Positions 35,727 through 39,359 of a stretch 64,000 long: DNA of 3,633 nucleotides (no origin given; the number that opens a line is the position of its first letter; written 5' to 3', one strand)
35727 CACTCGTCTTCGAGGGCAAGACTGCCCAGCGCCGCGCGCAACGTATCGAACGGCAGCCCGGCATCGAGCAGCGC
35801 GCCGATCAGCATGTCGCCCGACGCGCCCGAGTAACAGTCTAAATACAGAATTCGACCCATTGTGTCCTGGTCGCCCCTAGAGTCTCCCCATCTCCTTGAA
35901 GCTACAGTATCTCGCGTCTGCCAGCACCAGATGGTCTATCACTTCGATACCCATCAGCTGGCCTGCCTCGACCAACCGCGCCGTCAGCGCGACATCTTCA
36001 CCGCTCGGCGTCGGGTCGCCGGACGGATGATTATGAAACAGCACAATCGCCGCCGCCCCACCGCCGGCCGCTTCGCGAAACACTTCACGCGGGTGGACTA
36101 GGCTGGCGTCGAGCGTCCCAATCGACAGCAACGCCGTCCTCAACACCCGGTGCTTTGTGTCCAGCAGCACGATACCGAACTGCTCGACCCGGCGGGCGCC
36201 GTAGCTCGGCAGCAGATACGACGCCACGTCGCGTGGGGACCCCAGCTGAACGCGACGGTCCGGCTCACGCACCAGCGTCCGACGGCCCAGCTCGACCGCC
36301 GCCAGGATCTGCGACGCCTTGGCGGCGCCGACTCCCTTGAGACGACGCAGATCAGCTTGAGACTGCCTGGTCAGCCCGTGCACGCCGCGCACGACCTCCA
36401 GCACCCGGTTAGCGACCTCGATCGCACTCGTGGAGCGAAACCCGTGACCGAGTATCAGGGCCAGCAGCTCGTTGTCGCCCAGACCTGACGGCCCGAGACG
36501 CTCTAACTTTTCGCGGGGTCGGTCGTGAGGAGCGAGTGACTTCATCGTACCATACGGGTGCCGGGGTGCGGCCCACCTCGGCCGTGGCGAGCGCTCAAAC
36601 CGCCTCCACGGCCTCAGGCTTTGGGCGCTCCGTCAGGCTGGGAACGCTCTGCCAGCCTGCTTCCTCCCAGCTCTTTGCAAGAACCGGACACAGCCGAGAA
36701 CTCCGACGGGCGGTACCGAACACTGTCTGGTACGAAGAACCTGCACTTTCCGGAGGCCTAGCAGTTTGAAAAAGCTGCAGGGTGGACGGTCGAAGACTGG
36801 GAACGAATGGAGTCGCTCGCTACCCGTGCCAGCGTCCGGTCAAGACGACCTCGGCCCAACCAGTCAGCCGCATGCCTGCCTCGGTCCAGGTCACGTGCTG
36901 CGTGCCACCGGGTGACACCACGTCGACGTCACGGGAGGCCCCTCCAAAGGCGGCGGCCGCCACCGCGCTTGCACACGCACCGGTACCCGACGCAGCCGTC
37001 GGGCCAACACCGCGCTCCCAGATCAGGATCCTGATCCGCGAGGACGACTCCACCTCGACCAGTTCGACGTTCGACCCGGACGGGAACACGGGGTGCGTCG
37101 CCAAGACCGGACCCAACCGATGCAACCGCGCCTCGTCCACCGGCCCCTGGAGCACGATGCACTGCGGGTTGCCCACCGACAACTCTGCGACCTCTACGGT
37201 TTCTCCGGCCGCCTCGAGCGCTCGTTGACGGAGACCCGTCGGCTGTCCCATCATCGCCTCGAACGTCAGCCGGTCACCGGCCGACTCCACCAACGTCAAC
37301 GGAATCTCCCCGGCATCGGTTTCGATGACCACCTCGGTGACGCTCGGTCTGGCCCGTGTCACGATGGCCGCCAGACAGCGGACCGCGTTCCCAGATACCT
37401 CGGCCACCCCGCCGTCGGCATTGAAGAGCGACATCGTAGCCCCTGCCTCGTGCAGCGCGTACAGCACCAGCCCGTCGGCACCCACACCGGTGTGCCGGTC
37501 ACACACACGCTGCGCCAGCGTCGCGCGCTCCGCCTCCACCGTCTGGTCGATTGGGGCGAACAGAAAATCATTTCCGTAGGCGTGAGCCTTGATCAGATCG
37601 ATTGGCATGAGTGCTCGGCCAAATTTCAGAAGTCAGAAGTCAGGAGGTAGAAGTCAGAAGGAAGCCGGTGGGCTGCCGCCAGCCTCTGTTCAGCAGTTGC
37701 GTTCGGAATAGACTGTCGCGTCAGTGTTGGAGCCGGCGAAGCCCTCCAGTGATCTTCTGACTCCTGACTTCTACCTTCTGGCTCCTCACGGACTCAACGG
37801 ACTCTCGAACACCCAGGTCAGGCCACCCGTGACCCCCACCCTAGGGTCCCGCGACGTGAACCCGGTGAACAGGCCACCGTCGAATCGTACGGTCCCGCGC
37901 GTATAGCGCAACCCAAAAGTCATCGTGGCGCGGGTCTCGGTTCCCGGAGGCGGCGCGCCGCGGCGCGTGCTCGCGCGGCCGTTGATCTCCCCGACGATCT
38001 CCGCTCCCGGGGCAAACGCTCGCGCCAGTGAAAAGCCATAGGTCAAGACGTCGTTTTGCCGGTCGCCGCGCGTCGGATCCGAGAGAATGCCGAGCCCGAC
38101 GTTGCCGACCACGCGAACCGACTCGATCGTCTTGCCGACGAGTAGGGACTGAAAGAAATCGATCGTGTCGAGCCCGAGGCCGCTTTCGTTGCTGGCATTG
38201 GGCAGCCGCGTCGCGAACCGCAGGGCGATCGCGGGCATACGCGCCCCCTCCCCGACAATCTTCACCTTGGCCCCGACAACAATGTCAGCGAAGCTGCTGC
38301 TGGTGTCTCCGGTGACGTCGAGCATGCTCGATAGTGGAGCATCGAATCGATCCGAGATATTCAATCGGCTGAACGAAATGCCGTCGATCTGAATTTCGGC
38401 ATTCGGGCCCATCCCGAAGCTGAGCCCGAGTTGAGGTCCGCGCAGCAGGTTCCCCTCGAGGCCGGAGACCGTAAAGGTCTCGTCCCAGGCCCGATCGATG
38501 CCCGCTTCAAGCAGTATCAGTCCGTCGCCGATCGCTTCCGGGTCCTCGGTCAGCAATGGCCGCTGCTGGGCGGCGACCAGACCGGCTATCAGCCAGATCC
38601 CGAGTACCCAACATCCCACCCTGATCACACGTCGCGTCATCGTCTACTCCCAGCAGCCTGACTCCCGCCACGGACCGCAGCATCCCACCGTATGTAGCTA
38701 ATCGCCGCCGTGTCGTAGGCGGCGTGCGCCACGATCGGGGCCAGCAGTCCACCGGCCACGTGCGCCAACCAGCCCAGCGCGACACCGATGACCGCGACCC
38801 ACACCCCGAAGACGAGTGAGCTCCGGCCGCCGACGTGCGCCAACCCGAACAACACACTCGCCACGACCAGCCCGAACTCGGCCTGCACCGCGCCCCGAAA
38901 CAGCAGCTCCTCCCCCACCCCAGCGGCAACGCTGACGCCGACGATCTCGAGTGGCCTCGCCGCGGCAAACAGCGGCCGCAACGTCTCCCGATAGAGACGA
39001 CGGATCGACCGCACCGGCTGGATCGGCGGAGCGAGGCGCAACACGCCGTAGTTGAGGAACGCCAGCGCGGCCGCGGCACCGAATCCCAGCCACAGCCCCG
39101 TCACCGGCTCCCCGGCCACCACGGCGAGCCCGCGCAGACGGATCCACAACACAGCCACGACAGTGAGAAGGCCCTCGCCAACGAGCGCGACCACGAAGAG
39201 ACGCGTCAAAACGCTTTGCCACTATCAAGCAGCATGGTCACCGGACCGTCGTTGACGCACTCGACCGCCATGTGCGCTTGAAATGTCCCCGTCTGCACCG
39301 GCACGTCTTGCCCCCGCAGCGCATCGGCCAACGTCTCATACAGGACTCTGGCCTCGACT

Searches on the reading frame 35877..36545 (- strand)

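Call 20: search_protein_families(library=pfam, proteins=[window:35877-36545:-])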
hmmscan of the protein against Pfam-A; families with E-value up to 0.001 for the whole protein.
window:35877-36545:- (222 aa): 3 families
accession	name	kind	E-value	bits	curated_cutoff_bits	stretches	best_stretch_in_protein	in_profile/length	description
PF04002.20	RadC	-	2.4e-41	140.9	22.1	1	103-220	3-120/121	RadC-like JAB domain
PF20582.4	UPF0758_N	-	9.6e-21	74.1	27.1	1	1-77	1-76/77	UPF0758 N-terminal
PF14464.11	Prok-JAB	-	5.4e-06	26.7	25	1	121-195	19-97/114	Prokaryotic homologs of the JAB domain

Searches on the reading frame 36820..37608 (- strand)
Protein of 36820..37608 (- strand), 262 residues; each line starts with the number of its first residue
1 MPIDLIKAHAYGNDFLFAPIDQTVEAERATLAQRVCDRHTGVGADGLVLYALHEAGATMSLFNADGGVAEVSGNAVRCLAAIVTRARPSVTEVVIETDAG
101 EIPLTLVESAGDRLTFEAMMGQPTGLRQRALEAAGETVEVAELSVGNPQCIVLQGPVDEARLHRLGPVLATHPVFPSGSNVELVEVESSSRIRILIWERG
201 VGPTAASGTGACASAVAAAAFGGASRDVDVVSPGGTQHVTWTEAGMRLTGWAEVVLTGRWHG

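Call 20: search_protein_families(library=pfam, proteins=[window:36820-37608:-])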
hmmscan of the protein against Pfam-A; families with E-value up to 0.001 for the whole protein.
window:36820-37608:- (262 aa): 1 family
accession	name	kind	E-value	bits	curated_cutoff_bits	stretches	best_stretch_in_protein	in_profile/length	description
PF01678.24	DAP_epimerase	-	2.9e-39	134.3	34.7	2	144-247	4-110/121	Diaminopimelate epimerase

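Call 48: find_homologous_proteins(query=window:36820-37608:-, max_evalue=1e-40)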
Query window:36820-37608:- (262 aa): 7380 proteins with E <= 1e-40 among 8000 candidates; the best 120 are listed.
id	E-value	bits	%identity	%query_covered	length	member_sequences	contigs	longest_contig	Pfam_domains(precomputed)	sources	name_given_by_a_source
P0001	3.3e-166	569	100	100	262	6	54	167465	PF01678.25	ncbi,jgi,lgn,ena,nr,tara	ncbi:MAG: diaminopimelate epimerase [Acidobacteria bacterium]|jgi:diaminopimelate epimerase|nr:diami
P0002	1.0e-150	519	90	100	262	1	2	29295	PF01678.25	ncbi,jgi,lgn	jgi:diaminopimelate epimerase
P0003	5.4e-140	483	85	100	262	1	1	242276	PF01678.25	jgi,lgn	jgi:diaminopimelate epimerase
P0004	2.8e-139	481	85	99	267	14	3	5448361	PF01678.25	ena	-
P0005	1.4e-138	479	84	100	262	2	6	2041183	PF01678.25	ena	-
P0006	6.9e-138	476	84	99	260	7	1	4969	PF01678.25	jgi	jgi:diaminopimelate epimerase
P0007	9.5e-138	476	84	99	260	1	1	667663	PF01678.25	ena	-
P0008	1.4e-137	475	85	99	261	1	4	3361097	PF01678.25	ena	-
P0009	2.0e-137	475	84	100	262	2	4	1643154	PF01678.25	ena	-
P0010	1.1e-136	473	84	99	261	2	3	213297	PF01678.25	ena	-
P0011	1.3e-136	472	85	99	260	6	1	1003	PF01678.25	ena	-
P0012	3.8e-136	471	83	100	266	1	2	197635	PF01678.25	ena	-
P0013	8.3e-136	470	83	99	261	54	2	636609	PF01678.25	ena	-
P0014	9.2e-136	470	83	99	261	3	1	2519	PF01678.25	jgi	jgi:diaminopimelate epimerase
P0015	1.1e-135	469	84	99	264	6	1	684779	PF01678.25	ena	-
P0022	1.1e-131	456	81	99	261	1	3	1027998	PF01678.25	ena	-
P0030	2.2e-127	442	77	100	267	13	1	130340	PF01678.25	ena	-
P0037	2.9e-124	432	76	99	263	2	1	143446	PF01678.25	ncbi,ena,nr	ncbi:MAG: diaminopimelate epimerase [Acidobacteria bacterium]|nr:diaminopimelate epimerase [Acidobac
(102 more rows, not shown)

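Call 49: find_encoding_contigs(protein=P0002, flank=10000, max_places=1)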
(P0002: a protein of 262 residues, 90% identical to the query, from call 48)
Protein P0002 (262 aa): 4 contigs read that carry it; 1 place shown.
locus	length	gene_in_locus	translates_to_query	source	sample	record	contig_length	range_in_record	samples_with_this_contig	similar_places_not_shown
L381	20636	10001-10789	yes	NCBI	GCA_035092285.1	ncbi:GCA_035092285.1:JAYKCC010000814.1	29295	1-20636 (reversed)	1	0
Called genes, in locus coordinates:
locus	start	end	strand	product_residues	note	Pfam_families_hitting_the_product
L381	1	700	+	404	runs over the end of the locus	PF13439:Glyco_transf_4, PF13579:Glyco_trans_4_4, PF00534:Glycos_transf_1, PF13692:Glyco_trans_1_4, PF13524:Glyco_trans_1_2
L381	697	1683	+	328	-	PF01073:3Beta_HSD, PF01370:Epimerase, PF02719:Polysacc_synt_2 (weak), PF04321:RmlD_sub_bind, PF05368:NmrA, PF07993:NAD_binding_4, PF13460:NAD_binding_10, PF16363:GDP_Man_Dehyd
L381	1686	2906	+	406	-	PF13439:Glyco_transf_4, PF13579:Glyco_trans_4_4, PF20706:GT4-conflict, PF00534:Glycos_transf_1, PF13692:Glyco_trans_1_4, PF13524:Glyco_trans_1_2 (weak)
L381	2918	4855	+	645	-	-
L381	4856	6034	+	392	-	PF13489:Methyltransf_23, PF08241:Methyltransf_11, PF08242:Methyltransf_12 (weak), PF13649:Methyltransf_25, PF13847:Methyltransf_31 (weak)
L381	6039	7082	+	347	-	PF00534:Glycos_transf_1, PF13692:Glyco_trans_1_4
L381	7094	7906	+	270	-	PF01171:ATP_bind_3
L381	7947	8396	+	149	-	PF02580:Tyr_Deacylase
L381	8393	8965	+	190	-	PF02517:Rce1-like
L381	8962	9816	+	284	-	-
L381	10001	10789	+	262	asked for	PF01678:DAP_epimerase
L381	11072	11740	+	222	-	PF20582:UPF0758_N, PF14464:Prok-JAB (faint), PF04002:RadC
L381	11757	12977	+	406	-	PF01969:Ni_insertion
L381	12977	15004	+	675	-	PF00133:tRNA-synt_1, PF01406:tRNA-synt_1e (faint), PF09334:tRNA-synt_1g, PF00133:tRNA-synt_1, PF01588:tRNA_bind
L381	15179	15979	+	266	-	PF01026:TatD_DNase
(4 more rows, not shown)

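Call 50: find_encoding_contigs(protein=P0004, flank=10000, max_places=1)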
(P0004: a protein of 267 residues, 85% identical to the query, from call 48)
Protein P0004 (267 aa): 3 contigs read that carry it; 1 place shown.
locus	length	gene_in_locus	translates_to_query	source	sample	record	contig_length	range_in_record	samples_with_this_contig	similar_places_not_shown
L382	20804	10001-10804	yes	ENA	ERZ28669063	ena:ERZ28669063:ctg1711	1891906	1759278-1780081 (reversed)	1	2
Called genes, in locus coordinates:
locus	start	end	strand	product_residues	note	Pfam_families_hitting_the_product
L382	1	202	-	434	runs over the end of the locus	PF16655:PhoD_N (faint), PF16656:Pur_ac_phosph_N (faint), PF25788:Ig_Rha78A_N (faint)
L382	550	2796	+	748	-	-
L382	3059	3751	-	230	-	PF08003:Methyltransf_9, PF13489:Methyltransf_23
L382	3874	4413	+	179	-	PF13946:DUF4214 (faint)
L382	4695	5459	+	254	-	-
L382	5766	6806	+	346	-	PF00534:Glycos_transf_1, PF13692:Glyco_trans_1_4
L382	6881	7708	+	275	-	PF01171:ATP_bind_3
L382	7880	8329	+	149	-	PF02580:Tyr_Deacylase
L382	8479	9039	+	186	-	PF02517:Rce1-like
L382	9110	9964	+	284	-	-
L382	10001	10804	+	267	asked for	PF01678:DAP_epimerase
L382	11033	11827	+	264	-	PF20582:UPF0758_N, PF04002:RadC, PF14464:Prok-JAB (weak)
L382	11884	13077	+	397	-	PF01969:Ni_insertion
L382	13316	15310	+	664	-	PF00133:tRNA-synt_1 (weak), PF01406:tRNA-synt_1e (faint), PF09334:tRNA-synt_1g, PF00133:tRNA-synt_1, PF01588:tRNA_bind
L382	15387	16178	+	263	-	PF01026:TatD_DNase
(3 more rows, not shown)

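Call 51: find_encoding_contigs(protein=P0022, flank=10000, max_places=1)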
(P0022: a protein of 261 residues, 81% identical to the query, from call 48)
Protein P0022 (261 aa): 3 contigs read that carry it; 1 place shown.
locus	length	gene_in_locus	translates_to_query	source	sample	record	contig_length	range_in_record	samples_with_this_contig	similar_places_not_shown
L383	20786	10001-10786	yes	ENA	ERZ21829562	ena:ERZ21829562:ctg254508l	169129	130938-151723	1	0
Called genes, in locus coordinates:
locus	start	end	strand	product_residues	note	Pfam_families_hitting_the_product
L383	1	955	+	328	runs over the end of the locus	PF01073:3Beta_HSD, PF01370:Epimerase, PF02719:Polysacc_synt_2, PF04321:RmlD_sub_bind, PF05368:NmrA, PF07993:NAD_binding_4, PF13460:NAD_binding_10, PF16363:GDP_Man_Dehyd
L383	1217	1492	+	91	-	PF01527:HTH_Tnp_1 (weak)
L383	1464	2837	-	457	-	PF13384:HTH_23 (weak), PF13936:HTH_38, PF00665:rve (weak)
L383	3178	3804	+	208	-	PF00665:rve, PF24764:rva_4 (weak), PF13683:rve_3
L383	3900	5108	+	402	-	PF13439:Glyco_transf_4, PF13579:Glyco_trans_4_4, PF20706:GT4-conflict, PF00534:Glycos_transf_1, PF13692:Glyco_trans_1_4, PF13524:Glyco_trans_1_2 (weak)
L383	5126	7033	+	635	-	-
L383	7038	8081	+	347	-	PF00534:Glycos_transf_1, PF13692:Glyco_trans_1_4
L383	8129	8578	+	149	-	PF02580:Tyr_Deacylase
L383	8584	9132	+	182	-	PF02517:Rce1-like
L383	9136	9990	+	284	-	-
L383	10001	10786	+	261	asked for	PF01678:DAP_epimerase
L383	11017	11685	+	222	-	PF20582:UPF0758_N, PF14464:Prok-JAB (faint), PF04002:RadC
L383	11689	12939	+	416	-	PF01969:Ni_insertion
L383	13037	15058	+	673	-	PF00133:tRNA-synt_1, PF01406:tRNA-synt_1e (faint), PF09334:tRNA-synt_1g, PF00133:tRNA-synt_1, PF01588:tRNA_bind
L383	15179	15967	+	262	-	PF01026:TatD_DNase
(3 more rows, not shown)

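Call 52: find_encoding_contigs(protein=P0030, flank=10000, max_places=1)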
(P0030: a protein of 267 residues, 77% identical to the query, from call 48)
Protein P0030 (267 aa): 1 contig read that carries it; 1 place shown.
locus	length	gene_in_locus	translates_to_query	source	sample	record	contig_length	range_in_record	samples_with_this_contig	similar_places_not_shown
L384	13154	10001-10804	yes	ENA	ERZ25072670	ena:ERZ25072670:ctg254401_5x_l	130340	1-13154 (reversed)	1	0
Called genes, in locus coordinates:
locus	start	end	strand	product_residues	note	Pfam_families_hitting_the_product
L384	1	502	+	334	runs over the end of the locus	PF01408:GFO_IDH_MocA, PF02894:GFO_IDH_MocA_C, PF22725:GFO_IDH_MocA_C3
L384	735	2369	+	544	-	PF00732:GMC_oxred_N, PF05199:GMC_oxred_C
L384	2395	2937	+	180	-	PF00903:Glyoxalase, PF13669:Glyoxalase_4 (weak)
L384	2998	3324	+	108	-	-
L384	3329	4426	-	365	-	PF00155:Aminotran_1_2 (faint), PF01041:DegT_DnrJ_EryC1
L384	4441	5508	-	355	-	PF16822:ALGX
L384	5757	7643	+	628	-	PF13522:GATase_6, PF13537:GATase_7, PF00733:Asn_synthase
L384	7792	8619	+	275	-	PF01171:ATP_bind_3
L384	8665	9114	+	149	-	PF02580:Tyr_Deacylase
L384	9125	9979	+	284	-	-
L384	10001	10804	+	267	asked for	PF01678:DAP_epimerase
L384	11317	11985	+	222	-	PF20582:UPF0758_N, PF14464:Prok-JAB (weak), PF04002:RadC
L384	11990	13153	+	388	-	?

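Call 83: find_encoding_contigs(protein=P0003, flank=10000, max_places=1)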
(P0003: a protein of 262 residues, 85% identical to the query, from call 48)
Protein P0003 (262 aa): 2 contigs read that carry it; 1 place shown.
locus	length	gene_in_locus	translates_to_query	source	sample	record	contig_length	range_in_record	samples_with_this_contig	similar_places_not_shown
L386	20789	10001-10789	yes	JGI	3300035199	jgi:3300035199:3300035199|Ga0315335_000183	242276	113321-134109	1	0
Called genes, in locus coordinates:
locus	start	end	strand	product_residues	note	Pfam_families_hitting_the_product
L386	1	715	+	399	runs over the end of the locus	PF13439:Glyco_transf_4, PF13579:Glyco_trans_4_4, PF00534:Glycos_transf_1, PF13692:Glyco_trans_1_4, PF13524:Glyco_trans_1_2 (weak)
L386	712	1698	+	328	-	PF01073:3Beta_HSD, PF01370:Epimerase, PF02719:Polysacc_synt_2, PF04321:RmlD_sub_bind, PF05368:NmrA, PF13460:NAD_binding_10, PF16363:GDP_Man_Dehyd, PF07993:NAD_binding_4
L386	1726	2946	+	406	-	PF13439:Glyco_transf_4, PF13579:Glyco_trans_4_4, PF20706:GT4-conflict, PF00534:Glycos_transf_1, PF13692:Glyco_trans_1_4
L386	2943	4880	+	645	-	-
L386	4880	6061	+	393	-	PF13489:Methyltransf_23, PF01209:Ubie_methyltran (weak), PF08241:Methyltransf_11, PF08242:Methyltransf_12 (weak), PF13649:Methyltransf_25, PF13847:Methyltransf_31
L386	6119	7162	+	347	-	PF00534:Glycos_transf_1, PF13692:Glyco_trans_1_4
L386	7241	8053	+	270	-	PF01171:ATP_bind_3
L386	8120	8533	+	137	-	PF02580:Tyr_Deacylase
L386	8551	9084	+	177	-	PF02517:Rce1-like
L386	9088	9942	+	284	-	-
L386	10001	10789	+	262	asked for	PF01678:DAP_epimerase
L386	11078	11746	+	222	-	PF20582:UPF0758_N, PF04002:RadC, PF14464:Prok-JAB (weak)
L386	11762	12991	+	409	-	PF01969:Ni_insertion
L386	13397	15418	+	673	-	PF00133:tRNA-synt_1 (weak), PF01406:tRNA-synt_1e (faint), PF09334:tRNA-synt_1g, PF00133:tRNA-synt_1, PF01588:tRNA_bind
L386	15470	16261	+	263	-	PF01026:TatD_DNase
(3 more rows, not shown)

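Call 84: find_encoding_contigs(protein=P0008, flank=10000, max_places=1)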
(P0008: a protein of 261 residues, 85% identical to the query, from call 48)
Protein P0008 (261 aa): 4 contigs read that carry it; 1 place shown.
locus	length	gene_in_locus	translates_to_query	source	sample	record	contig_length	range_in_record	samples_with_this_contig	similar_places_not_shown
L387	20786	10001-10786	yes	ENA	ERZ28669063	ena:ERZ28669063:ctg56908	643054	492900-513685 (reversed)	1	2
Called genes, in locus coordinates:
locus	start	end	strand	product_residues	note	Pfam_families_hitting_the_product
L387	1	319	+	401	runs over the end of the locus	PF00872:Transposase_mut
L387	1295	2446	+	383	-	PF00657:Lipase_GDSL, PF13472:Lipase_GDSL_2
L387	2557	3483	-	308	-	PF03706:LPG_synthase_TM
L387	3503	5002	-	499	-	-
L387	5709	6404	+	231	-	-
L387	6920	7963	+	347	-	PF00534:Glycos_transf_1, PF13692:Glyco_trans_1_4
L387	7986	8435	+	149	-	PF02580:Tyr_Deacylase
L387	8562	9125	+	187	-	PF02517:Rce1-like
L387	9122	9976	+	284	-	-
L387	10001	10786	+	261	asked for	PF01678:DAP_epimerase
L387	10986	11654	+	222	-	PF20582:UPF0758_N, PF04002:RadC, PF14464:Prok-JAB (weak)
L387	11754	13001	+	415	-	PF01969:Ni_insertion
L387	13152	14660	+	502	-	PF00133:tRNA-synt_1, PF01406:tRNA-synt_1e (faint), PF09334:tRNA-synt_1g, PF00133:tRNA-synt_1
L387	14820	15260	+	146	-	PF01588:tRNA_bind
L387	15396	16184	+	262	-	PF01026:TatD_DNase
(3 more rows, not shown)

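Call 85: find_encoding_contigs(protein=P0009, flank=10000, max_places=1)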
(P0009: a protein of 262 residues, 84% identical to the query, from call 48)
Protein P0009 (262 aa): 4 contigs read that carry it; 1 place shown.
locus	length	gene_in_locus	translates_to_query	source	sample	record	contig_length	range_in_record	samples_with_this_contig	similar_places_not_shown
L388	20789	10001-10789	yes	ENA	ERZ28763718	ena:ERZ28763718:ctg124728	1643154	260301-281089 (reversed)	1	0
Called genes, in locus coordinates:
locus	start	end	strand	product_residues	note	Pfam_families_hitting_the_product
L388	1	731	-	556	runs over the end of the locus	PF16822:ALGX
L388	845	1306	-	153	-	-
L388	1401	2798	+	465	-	PF13384:HTH_23 (weak), PF13936:HTH_38, PF00665:rve (faint)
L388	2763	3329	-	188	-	-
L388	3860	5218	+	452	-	PF00872:Transposase_mut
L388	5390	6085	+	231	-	-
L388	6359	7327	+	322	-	PF20706:GT4-conflict (weak), PF00534:Glycos_transf_1, PF13692:Glyco_trans_1_4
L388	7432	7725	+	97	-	-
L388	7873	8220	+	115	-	PF02580:Tyr_Deacylase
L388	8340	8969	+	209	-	PF02517:Rce1-like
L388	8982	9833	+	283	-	-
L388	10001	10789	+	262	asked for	PF01678:DAP_epimerase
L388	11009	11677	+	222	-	PF20582:UPF0758_N, PF04002:RadC, PF14464:Prok-JAB (weak)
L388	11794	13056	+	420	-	PF01969:Ni_insertion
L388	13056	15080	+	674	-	PF00133:tRNA-synt_1, PF01406:tRNA-synt_1e (faint), PF09334:tRNA-synt_1g, PF00133:tRNA-synt_1, PF01588:tRNA_bind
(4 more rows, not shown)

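Call 86: find_encoding_contigs(protein=P0037, flank=10000, max_places=1)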
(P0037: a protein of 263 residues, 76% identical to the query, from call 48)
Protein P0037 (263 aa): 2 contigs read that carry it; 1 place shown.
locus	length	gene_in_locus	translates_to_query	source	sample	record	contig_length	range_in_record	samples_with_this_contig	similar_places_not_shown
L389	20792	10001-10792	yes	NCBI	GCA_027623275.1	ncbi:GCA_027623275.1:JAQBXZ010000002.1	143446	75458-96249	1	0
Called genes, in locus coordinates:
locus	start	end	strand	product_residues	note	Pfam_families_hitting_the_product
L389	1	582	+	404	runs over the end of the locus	PF13439:Glyco_transf_4, PF13579:Glyco_trans_4_4, PF00534:Glycos_transf_1, PF13692:Glyco_trans_1_4, PF13524:Glyco_trans_1_2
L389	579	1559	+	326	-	PF01073:3Beta_HSD, PF01370:Epimerase, PF04321:RmlD_sub_bind, PF05368:NmrA, PF13460:NAD_binding_10, PF16363:GDP_Man_Dehyd, PF07993:NAD_binding_4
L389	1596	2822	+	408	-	-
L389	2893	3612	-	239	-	PF13489:Methyltransf_23, PF13847:Methyltransf_31 (weak), PF08241:Methyltransf_11 (weak), PF08242:Methyltransf_12, PF13649:Methyltransf_25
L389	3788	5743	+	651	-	-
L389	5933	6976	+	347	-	PF20706:GT4-conflict (faint), PF00534:Glycos_transf_1, PF13692:Glyco_trans_1_4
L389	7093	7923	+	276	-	PF01171:ATP_bind_3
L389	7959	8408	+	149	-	PF02580:Tyr_Deacylase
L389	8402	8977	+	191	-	PF02517:Rce1-like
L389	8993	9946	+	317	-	-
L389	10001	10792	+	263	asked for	PF01678:DAP_epimerase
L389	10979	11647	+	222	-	PF20582:UPF0758_N, PF14464:Prok-JAB (weak), PF04002:RadC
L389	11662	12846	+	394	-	PF01969:Ni_insertion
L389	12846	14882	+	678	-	PF00133:tRNA-synt_1, PF01406:tRNA-synt_1e (faint), PF09334:tRNA-synt_1g, PF00133:tRNA-synt_1, PF01588:tRNA_bind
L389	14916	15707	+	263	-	PF01026:TatD_DNase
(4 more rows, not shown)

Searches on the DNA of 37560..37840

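Call 72: search_rna_families(source=window, start=37560, end=37840, threshold=evalue, max_evalue=1)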
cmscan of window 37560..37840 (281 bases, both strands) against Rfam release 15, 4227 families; matches with E-value up to 1: 1.
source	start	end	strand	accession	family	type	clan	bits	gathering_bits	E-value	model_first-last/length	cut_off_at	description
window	37632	37792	+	RF03678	mir-3956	Gene; miRNA;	-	22.7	100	0.059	1-98/98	no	mir-3956 microRNA precursor family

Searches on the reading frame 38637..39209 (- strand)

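Call 20: search_protein_families(library=pfam, proteins=[window:38637-39209:-])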
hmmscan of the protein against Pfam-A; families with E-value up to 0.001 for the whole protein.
window:38637-39209:- (190 aa): 1 family
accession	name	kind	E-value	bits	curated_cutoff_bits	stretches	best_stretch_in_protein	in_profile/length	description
PF02517.21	Rce1-like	-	4.7e-13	49.7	22.4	1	87-167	6-92/93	Type II CAAX prenyl endopeptidase Rce1-like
